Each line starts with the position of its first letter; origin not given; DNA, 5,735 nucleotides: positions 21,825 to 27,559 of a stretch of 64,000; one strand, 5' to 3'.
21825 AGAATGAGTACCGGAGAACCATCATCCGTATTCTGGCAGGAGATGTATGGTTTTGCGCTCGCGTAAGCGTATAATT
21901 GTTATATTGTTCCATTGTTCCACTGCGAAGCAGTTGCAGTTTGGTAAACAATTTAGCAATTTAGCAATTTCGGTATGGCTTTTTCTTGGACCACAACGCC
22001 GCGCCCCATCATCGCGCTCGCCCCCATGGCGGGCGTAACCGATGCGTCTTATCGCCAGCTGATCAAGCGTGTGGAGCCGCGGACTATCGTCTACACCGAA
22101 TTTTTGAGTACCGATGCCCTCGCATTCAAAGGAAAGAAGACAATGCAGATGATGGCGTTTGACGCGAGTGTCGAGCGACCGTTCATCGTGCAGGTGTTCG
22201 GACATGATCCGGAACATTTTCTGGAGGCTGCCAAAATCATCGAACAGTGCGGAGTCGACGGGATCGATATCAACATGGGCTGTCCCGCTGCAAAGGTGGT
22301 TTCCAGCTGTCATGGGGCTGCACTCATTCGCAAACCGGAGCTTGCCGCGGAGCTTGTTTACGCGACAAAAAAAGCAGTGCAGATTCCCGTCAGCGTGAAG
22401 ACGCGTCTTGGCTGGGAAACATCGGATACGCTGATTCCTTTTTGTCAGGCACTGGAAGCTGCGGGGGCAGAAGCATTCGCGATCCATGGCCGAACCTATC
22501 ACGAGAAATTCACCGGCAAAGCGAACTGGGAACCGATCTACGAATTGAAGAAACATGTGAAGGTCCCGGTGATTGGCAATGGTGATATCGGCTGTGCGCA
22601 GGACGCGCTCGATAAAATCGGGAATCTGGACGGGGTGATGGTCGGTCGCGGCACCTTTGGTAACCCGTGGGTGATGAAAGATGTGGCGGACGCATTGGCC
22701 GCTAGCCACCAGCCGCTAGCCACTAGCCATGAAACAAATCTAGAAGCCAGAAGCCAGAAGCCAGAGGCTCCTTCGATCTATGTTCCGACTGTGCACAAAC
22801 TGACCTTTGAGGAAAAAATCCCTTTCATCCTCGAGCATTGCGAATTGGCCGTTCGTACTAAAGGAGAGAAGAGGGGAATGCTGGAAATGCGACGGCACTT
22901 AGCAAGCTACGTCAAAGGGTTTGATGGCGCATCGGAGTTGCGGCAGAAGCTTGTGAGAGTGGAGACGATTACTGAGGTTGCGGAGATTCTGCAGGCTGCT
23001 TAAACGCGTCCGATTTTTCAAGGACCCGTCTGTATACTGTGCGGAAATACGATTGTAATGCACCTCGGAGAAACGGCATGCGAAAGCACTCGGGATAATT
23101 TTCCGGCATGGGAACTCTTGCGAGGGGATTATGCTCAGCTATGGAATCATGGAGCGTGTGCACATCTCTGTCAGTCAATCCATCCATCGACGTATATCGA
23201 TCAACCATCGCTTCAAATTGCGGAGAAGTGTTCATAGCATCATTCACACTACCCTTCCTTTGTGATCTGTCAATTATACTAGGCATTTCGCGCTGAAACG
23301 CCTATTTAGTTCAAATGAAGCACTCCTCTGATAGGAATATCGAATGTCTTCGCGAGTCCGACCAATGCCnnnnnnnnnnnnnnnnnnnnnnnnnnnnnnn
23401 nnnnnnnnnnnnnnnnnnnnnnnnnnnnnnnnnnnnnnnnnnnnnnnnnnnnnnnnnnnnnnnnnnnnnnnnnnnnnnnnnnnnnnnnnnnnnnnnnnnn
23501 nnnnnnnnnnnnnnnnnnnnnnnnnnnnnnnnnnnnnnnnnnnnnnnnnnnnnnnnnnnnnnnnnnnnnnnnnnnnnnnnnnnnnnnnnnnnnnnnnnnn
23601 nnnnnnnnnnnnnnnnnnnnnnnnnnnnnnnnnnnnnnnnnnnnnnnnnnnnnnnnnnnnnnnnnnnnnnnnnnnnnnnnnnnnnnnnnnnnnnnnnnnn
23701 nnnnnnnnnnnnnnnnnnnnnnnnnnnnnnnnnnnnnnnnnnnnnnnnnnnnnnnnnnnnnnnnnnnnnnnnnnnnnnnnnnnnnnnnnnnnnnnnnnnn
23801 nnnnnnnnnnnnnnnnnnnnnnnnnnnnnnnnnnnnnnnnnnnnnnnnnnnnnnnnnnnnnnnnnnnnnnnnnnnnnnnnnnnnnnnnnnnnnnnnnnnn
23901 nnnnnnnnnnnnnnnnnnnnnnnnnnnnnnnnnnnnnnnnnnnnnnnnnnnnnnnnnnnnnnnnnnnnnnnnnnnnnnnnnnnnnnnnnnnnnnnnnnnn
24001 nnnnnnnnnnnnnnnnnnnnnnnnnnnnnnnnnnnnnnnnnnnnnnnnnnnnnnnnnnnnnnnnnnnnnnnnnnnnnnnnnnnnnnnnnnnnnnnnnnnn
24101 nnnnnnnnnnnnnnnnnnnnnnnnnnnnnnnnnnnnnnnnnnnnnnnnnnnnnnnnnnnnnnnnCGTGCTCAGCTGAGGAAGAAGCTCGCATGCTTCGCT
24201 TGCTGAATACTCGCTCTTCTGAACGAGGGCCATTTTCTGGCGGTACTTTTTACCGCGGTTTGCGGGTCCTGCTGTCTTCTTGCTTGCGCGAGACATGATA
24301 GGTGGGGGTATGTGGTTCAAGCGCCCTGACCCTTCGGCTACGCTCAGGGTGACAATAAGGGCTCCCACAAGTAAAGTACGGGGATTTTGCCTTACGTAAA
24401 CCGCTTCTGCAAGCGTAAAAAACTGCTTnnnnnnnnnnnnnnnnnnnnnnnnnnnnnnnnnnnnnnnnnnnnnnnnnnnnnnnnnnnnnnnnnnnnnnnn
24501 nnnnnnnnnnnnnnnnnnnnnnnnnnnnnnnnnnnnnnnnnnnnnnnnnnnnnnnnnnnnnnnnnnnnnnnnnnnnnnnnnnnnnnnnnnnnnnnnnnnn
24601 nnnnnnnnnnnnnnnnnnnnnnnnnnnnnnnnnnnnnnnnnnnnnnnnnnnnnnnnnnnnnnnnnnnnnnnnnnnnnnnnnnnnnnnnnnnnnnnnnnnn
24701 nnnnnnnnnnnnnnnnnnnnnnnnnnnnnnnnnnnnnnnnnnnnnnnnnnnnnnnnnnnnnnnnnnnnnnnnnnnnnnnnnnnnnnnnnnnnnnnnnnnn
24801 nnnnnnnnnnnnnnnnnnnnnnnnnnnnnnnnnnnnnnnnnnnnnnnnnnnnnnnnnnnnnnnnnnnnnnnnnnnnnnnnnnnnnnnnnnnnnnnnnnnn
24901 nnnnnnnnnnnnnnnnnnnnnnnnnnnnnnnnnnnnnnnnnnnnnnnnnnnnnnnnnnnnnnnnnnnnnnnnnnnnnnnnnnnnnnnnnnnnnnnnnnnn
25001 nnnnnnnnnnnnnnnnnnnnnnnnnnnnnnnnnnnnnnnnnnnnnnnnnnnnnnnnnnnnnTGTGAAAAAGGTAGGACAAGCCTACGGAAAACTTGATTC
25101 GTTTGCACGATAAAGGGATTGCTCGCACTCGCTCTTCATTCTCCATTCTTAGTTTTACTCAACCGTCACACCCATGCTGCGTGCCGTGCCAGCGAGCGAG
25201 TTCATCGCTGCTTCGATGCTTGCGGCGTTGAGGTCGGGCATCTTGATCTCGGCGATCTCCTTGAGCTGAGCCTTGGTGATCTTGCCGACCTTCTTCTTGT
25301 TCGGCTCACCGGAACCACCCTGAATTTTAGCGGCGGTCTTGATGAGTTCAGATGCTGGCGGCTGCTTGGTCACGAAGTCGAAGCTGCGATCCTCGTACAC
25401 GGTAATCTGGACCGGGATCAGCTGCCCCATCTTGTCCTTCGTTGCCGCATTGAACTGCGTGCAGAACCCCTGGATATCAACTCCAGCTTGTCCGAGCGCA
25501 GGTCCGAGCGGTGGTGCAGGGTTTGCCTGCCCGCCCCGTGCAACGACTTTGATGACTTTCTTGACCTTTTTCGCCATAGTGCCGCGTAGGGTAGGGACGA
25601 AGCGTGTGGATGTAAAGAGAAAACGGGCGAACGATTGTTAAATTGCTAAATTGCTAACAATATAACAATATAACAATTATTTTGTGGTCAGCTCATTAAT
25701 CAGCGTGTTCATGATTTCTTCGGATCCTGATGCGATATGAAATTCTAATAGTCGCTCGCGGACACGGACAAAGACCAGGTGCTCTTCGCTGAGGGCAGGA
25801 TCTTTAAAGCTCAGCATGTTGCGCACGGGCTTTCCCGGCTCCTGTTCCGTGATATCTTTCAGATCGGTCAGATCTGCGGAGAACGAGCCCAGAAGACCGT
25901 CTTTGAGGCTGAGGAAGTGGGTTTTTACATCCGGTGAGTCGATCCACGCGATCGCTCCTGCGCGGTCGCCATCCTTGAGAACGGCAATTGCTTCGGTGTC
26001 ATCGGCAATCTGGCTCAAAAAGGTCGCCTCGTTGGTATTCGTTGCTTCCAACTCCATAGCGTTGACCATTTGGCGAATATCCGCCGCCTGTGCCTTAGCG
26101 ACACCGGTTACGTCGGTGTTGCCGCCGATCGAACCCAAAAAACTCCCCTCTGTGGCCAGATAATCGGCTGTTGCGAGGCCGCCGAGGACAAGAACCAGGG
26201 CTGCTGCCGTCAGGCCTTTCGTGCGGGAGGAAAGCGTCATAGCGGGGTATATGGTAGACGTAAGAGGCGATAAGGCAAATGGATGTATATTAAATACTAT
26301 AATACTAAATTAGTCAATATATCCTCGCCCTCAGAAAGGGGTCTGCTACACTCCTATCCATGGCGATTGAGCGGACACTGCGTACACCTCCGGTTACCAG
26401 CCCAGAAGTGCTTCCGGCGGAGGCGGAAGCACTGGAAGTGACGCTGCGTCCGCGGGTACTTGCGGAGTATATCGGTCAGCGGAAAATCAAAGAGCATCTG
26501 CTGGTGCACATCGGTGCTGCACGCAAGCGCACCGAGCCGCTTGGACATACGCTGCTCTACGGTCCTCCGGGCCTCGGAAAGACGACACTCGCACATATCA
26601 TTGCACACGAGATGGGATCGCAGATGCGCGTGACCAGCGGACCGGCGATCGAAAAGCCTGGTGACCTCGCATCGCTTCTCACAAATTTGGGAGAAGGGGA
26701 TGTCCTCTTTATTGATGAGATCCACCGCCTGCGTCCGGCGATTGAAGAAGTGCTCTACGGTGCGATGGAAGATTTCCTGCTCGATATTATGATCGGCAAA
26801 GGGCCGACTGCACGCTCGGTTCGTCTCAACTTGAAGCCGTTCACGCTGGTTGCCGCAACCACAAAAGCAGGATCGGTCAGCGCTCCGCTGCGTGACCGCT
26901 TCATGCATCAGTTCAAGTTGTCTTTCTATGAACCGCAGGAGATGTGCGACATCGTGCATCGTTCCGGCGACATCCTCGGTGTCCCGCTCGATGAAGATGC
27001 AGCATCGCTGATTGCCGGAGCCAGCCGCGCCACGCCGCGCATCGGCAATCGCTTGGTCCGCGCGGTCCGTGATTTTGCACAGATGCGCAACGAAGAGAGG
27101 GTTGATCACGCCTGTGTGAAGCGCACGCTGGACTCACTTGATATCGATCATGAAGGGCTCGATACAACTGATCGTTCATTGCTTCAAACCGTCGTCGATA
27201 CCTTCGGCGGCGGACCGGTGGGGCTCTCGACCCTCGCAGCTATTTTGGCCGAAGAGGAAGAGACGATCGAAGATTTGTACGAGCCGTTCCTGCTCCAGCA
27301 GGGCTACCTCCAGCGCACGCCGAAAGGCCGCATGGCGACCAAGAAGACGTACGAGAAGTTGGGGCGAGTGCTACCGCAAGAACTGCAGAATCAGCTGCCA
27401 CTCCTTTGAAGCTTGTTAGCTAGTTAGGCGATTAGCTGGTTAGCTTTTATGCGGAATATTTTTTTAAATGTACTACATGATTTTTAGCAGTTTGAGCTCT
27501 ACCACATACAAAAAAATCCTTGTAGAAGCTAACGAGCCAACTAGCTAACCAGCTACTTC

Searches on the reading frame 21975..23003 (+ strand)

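Call 85: search_protein_families(library=pfam, proteins=[window:21975-23003:+], max_evalue=0.0001)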
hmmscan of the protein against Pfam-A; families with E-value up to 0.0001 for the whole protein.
window:21975-23003:+ (342 aa): 2 families
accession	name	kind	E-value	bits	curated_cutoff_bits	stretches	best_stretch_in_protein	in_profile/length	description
PF01207.24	Dus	-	2.7e-80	270.2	20.4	1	15-340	2-303/311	Dihydrouridine synthase (Dus)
PF01180.27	DHO_dh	-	2.1e-08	34.2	27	0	187-242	229-288/291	Dihydroorotate dehydrogenase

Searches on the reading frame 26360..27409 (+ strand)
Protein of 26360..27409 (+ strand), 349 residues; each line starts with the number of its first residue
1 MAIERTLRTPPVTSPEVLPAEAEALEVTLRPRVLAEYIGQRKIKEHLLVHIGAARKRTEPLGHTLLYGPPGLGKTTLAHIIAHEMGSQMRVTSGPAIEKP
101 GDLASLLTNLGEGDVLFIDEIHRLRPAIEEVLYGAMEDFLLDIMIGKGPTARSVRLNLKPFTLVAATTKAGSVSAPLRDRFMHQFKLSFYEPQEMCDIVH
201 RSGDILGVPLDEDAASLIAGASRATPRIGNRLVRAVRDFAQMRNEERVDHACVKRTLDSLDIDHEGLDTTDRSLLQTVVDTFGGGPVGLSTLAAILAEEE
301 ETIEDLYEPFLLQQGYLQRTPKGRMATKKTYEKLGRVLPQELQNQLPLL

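Call 85: search_protein_families(library=pfam, proteins=[window:26360-27409:+], max_evalue=0.0001)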
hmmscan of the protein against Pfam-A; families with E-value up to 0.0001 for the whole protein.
window:26360-27409:+ (349 aa): 6 families
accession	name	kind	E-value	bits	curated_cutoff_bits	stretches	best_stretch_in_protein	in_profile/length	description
PF05496.18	RuvB_N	-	1e-74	250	27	1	29-186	1-158/159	Holliday junction DNA helicase RuvB P-loop domain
PF05491.19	RuvB_C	-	3.7e-24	84.9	24.7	1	265-334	2-71/72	RuvB C-terminal winged helix domain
PF17864.7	AAA_lid_4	-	5.8e-22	77.7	27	1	190-263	1-74/74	RuvB AAA lid domain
PF00004.35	AAA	-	2e-19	70.8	21.2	1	65-187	2-129/131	ATPase family associated with various cellular activities (AAA)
PF07728.20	AAA_5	-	1.3e-10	41.8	22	1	63-181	1-139/139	AAA domain (dynein-related subfamily)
PF13191.12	AAA_16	-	2.6e-06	28.5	32.6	0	41-95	6-59/167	AAA ATPase domain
